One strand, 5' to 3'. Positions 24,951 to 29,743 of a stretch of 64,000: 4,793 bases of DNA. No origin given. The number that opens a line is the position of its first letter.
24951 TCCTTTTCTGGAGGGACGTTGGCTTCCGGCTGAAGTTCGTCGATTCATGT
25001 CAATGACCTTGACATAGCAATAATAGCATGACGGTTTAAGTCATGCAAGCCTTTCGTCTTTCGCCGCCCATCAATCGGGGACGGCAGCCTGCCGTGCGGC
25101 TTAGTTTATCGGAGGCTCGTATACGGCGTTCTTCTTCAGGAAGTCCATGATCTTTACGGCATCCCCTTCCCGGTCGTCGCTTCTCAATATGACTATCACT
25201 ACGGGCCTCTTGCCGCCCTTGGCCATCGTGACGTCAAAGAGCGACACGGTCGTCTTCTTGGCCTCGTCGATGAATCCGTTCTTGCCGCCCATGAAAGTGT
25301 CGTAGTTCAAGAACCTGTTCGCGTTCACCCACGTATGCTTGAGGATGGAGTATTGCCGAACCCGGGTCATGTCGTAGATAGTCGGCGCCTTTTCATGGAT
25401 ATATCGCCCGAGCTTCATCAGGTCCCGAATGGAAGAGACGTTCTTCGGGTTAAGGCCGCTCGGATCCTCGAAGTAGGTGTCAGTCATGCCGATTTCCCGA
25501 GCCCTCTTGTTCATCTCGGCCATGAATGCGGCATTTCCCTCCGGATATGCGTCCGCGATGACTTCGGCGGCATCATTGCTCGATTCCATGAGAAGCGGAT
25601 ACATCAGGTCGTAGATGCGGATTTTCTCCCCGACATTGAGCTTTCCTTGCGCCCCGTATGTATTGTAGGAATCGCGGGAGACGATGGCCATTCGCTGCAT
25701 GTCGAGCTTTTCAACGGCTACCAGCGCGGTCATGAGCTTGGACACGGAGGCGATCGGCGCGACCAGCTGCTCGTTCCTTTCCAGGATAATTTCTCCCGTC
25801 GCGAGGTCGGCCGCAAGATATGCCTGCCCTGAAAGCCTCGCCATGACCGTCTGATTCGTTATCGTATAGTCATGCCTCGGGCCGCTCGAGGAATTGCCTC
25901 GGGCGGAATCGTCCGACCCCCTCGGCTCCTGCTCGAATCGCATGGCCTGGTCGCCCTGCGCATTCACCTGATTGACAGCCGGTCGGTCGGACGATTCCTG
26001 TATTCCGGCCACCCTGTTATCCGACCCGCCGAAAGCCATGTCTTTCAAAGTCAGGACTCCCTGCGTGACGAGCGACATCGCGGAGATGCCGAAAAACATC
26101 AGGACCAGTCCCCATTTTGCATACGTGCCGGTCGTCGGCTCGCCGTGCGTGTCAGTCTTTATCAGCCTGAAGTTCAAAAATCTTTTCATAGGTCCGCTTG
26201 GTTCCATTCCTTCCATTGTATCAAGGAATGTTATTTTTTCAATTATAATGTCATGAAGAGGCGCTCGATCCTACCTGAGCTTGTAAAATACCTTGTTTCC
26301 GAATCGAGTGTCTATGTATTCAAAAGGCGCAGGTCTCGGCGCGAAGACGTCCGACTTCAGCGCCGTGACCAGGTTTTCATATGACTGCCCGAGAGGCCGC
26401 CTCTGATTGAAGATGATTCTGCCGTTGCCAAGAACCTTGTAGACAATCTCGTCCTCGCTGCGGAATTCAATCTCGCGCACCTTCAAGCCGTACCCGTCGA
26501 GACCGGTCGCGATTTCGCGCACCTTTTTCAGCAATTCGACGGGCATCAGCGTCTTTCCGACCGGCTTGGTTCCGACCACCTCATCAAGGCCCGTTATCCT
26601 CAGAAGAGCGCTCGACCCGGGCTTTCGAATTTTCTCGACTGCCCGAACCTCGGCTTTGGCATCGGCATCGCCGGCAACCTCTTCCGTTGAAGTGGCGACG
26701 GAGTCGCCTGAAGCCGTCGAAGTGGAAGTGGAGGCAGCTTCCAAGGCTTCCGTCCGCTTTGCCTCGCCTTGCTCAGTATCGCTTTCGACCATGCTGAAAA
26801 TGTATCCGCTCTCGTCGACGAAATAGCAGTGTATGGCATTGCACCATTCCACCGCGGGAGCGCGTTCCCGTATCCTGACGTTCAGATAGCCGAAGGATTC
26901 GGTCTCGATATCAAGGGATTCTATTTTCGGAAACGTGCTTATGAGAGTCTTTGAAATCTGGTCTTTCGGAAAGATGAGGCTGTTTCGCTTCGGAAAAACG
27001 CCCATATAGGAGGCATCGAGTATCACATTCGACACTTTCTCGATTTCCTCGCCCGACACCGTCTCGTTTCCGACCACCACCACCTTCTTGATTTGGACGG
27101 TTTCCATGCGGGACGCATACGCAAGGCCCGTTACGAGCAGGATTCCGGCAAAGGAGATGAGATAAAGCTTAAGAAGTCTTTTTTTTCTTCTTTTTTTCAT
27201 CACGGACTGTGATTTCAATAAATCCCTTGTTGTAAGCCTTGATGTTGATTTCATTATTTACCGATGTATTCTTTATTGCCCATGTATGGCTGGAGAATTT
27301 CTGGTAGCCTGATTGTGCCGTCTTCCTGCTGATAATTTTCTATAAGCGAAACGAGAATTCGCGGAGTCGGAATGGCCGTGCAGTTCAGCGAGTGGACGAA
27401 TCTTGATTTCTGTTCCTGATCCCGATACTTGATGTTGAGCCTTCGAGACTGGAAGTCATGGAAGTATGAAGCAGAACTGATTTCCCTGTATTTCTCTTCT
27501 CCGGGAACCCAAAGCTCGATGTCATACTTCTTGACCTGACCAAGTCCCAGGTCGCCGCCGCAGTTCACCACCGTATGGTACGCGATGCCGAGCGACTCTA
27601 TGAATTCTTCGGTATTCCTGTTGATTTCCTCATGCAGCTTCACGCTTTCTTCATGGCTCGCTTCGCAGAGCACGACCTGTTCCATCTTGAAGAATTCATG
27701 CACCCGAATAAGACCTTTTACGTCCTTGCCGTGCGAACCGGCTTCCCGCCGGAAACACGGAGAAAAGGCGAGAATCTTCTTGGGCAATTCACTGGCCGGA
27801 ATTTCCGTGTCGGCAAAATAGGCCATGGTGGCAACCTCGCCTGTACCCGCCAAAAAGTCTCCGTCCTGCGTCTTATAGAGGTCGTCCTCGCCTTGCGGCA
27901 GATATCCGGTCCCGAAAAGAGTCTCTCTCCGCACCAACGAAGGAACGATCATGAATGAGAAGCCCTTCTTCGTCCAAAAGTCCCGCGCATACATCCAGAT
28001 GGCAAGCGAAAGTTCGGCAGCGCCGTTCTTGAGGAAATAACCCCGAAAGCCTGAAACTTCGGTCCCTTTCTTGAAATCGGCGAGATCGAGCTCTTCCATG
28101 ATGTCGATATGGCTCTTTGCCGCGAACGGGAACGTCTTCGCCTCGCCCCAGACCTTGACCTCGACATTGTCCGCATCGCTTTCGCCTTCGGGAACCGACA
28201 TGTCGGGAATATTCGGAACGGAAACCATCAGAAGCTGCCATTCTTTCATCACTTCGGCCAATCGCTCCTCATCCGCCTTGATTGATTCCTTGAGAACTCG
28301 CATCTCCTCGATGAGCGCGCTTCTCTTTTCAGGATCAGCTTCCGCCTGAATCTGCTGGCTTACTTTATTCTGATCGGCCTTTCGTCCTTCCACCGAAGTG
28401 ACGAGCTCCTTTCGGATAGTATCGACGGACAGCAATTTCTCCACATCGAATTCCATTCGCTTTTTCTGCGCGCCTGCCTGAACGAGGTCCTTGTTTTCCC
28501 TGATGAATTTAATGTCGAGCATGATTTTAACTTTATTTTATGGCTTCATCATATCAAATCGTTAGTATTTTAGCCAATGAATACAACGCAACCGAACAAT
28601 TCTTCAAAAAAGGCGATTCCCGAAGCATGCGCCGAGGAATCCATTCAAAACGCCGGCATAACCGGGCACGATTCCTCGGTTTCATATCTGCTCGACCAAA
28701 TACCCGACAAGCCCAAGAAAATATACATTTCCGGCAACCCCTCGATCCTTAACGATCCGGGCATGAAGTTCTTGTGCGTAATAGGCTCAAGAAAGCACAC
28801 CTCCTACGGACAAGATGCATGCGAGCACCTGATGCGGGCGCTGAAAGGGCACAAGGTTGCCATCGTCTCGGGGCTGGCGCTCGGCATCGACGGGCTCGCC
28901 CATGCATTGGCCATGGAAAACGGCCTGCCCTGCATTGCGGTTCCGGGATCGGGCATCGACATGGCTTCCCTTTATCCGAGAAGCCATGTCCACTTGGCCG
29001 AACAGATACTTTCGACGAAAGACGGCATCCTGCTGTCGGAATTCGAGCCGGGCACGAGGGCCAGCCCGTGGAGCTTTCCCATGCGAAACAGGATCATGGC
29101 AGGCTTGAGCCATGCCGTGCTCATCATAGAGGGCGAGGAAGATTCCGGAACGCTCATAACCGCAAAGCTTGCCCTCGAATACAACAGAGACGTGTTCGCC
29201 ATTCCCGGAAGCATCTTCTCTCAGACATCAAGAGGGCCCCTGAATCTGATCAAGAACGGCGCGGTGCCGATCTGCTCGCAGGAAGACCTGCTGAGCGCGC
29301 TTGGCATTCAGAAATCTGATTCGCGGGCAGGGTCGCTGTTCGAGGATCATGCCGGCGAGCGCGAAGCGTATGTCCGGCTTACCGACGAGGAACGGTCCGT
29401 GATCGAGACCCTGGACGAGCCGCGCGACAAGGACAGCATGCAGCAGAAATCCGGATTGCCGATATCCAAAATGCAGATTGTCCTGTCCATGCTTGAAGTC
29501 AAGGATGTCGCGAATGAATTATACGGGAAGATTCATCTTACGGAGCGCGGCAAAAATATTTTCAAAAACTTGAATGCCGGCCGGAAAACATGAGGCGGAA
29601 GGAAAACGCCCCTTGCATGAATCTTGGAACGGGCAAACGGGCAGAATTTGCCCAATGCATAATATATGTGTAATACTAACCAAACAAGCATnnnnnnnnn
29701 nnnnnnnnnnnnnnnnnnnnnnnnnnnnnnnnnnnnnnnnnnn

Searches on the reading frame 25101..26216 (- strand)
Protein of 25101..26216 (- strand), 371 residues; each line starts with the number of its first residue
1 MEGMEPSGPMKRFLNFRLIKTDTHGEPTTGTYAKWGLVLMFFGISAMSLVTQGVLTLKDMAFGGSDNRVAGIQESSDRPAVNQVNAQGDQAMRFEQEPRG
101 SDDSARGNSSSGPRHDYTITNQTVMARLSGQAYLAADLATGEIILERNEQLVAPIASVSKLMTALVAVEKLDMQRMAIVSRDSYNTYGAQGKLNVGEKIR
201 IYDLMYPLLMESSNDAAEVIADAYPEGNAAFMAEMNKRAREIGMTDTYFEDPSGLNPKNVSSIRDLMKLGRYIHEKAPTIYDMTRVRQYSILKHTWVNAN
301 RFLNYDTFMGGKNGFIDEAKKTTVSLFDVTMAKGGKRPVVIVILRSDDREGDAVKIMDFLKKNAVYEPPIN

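Call 89: search_protein_families(library=pfam, max_evalue=0.0001, proteins=[window:25101-26216:-])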
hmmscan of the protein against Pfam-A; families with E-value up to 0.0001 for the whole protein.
window:25101-26216:- (371 aa): 2 families
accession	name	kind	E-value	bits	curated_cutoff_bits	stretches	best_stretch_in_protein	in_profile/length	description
PF00768.25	Peptidase_S11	-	2.5e-40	138.9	27.6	1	127-344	9-235/239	D-alanyl-D-alanine carboxypeptidase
PF13354.11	Beta-lactamase2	-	1.1e-07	31.9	22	1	134-275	3-148/214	Beta-lactamase enzyme family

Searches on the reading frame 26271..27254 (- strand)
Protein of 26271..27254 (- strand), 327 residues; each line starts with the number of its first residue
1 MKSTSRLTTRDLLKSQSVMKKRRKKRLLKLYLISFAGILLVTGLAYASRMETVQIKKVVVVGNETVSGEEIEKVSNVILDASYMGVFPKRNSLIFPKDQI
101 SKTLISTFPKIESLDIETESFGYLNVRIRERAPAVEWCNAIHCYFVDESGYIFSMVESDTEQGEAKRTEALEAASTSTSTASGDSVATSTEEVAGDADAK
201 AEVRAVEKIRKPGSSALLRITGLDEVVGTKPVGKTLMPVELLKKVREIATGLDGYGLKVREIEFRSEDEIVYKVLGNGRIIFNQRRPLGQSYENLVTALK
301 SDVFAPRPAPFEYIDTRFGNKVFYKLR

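Call 89: search_protein_families(library=pfam, max_evalue=0.0001, proteins=[window:26271-27254:-])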
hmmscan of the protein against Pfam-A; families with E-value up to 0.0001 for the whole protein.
window:26271-27254:- (327 aa): 1 family
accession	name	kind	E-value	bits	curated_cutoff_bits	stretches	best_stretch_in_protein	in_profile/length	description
PF08478.15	POTRA_1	-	6.4e-05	23.6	23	0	54-131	2-69/69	POTRA domain, FtsQ-type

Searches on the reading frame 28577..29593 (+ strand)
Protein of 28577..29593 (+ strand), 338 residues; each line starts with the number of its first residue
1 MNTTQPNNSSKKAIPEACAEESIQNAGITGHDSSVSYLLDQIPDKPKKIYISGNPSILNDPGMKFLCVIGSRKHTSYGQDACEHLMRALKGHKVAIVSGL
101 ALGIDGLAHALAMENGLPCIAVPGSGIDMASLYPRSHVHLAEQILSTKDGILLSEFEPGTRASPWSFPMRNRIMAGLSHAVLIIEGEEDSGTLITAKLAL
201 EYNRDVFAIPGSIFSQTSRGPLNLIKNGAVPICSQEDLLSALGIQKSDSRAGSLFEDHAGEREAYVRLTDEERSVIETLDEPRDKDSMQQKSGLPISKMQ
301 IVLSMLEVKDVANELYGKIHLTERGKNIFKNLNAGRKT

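Call 40: search_protein_families(library=pfam, max_evalue=0.00001, proteins=[window:28577-29593:+])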
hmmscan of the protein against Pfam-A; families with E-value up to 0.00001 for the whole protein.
window:28577-29593:+ (338 aa): 1 family
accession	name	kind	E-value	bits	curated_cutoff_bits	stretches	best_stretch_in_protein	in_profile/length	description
PF02481.21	DNA_processg_A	-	4.7e-62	209.4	29.6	1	28-233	10-211/212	DNA recombination-mediator protein A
